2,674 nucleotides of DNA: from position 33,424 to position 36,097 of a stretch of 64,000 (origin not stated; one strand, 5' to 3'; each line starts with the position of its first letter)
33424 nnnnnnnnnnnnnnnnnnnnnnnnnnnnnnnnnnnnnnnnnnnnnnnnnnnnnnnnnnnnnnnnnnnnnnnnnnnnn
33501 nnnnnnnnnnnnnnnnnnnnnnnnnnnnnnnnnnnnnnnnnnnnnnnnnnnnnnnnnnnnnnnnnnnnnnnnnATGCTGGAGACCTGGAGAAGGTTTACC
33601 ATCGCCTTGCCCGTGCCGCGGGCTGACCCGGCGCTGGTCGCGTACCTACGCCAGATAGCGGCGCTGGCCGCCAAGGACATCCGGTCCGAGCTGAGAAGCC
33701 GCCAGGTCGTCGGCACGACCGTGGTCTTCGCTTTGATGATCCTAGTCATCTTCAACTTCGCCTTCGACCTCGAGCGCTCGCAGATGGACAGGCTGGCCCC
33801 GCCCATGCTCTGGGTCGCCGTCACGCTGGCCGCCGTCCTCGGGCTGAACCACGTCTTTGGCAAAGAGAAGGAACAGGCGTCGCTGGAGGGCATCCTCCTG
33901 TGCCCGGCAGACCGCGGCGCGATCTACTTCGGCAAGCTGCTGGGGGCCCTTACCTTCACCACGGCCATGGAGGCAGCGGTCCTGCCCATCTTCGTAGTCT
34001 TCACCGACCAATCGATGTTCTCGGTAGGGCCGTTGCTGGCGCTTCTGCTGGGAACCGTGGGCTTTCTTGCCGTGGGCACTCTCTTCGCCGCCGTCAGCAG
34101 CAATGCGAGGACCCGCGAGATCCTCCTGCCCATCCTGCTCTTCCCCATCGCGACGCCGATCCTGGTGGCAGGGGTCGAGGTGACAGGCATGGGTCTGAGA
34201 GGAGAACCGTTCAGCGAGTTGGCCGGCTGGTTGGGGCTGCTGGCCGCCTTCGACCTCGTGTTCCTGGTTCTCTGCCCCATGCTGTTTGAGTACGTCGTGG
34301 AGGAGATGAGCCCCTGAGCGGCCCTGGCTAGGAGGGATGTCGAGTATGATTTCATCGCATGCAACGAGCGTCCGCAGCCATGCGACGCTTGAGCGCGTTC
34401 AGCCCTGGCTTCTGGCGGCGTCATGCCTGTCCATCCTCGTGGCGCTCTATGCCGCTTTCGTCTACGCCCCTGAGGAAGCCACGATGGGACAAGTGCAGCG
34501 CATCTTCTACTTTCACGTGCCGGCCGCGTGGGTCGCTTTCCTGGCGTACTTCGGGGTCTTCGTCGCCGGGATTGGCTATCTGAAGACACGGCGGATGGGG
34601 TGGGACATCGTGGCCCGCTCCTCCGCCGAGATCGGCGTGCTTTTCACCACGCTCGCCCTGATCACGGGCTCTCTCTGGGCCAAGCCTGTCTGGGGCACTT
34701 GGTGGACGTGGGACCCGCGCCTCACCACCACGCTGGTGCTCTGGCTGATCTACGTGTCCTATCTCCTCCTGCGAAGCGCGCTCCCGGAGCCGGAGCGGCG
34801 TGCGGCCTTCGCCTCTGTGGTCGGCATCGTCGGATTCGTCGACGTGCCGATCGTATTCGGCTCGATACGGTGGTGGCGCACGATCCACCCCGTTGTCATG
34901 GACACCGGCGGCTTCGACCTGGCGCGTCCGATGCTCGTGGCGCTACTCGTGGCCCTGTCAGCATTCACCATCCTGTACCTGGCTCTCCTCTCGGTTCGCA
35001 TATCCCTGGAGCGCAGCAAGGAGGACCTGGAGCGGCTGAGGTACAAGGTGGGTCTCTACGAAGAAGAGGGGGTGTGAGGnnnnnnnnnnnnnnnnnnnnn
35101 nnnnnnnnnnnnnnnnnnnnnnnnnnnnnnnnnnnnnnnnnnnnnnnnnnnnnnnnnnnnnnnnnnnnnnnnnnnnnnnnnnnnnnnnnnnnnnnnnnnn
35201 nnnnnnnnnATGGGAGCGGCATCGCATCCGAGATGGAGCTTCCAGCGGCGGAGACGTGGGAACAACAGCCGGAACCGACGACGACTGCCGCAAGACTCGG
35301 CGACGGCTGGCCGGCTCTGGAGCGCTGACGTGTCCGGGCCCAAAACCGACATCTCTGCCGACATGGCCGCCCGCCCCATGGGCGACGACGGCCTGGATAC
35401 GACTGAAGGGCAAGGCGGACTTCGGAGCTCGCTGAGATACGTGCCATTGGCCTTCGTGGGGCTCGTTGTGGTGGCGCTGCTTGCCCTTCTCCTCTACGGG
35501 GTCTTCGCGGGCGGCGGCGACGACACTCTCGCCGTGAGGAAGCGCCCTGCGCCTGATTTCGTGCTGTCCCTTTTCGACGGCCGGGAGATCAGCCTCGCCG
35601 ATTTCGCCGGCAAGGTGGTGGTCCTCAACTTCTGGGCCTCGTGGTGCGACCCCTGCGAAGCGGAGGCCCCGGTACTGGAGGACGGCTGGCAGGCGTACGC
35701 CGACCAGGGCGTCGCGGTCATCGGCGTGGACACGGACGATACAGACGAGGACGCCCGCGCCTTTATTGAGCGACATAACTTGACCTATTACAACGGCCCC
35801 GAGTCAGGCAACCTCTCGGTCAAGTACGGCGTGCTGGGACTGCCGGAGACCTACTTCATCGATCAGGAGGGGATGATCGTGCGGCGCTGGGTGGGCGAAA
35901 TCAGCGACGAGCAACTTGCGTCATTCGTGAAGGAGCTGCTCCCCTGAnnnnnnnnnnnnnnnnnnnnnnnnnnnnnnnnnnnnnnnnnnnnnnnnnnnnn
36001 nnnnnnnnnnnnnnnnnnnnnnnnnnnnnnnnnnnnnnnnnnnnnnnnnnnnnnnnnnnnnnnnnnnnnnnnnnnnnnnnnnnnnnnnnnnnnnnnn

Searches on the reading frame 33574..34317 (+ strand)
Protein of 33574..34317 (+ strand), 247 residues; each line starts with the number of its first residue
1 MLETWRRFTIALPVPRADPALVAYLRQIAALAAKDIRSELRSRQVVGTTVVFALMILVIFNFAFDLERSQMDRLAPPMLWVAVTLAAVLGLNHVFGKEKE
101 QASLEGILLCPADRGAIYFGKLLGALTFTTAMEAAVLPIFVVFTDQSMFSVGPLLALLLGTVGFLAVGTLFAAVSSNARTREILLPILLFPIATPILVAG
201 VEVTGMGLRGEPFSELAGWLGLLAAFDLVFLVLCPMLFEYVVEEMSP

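Call 13: search_protein_families(library=pfam, proteins=[window:33574-34317:+], max_evalue=0.01)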
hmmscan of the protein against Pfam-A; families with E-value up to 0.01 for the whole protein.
window:33574-34317:+ (247 aa): 5 families
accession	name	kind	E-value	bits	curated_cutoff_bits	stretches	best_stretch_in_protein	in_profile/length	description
PF03379.19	CcmB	-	7.1e-33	114.3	24.9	1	30-238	3-209/215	CcmB protein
PF01061.29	ABC2_membrane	-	9.1e-09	35.6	26.9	1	26-192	1-173/211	ABC-2 type transporter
PF12679.13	ABC2_membrane_2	-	1.3e-07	31.6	27.2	1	30-182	2-182/283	ABC-2 family transporter protein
PF12698.13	ABC2_membrane_3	-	0.00049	19.7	31.6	1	81-197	171-284/347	ABC-2 family transporter protein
PF12730.13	ABC2_membrane_4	-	0.0075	16.7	27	1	47-189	20-171/179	ABC-2 family transporter protein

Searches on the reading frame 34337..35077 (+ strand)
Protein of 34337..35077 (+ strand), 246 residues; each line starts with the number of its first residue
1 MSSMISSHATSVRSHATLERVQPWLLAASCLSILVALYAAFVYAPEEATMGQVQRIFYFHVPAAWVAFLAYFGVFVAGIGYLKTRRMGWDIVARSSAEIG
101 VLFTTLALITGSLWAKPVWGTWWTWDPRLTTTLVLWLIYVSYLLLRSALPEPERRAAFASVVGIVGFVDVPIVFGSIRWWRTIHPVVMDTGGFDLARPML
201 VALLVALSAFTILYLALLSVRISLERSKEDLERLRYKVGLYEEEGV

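Call 13: search_protein_families(library=pfam, proteins=[window:34337-35077:+], max_evalue=0.01)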
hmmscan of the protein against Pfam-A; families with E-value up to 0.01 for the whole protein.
window:34337-35077:+ (246 aa): 1 family
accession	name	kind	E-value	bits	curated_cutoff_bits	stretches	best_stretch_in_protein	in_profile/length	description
PF01578.25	Cytochrom_C_asm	-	1.4e-33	116.8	29.9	1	18-184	25-212/212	Cytochrome C assembly protein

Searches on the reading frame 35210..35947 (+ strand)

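Call 13: search_protein_families(library=pfam, proteins=[window:35210-35947:+], max_evalue=0.01)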
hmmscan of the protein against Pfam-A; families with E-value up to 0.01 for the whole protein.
window:35210-35947:+ (245 aa): 5 families
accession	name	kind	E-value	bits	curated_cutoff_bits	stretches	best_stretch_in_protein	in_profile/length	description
PF00578.27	AhpC-TSA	-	1.8e-25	89.7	26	1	112-224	3-122/124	AhpC/TSA family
PF08534.16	Redoxin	-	1.1e-18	67.9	26.6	1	113-232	5-137/148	Redoxin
PF00085.26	Thioredoxin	-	2.3e-11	44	23.5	1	134-183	18-66/103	Thioredoxin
PF13905.12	Thioredoxin_8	-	3.7e-11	43.6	27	1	134-221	1-92/94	Thioredoxin-like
PF13098.12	Thioredoxin_2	-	9.7e-09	36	27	1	134-238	5-102/104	Thioredoxin-like domain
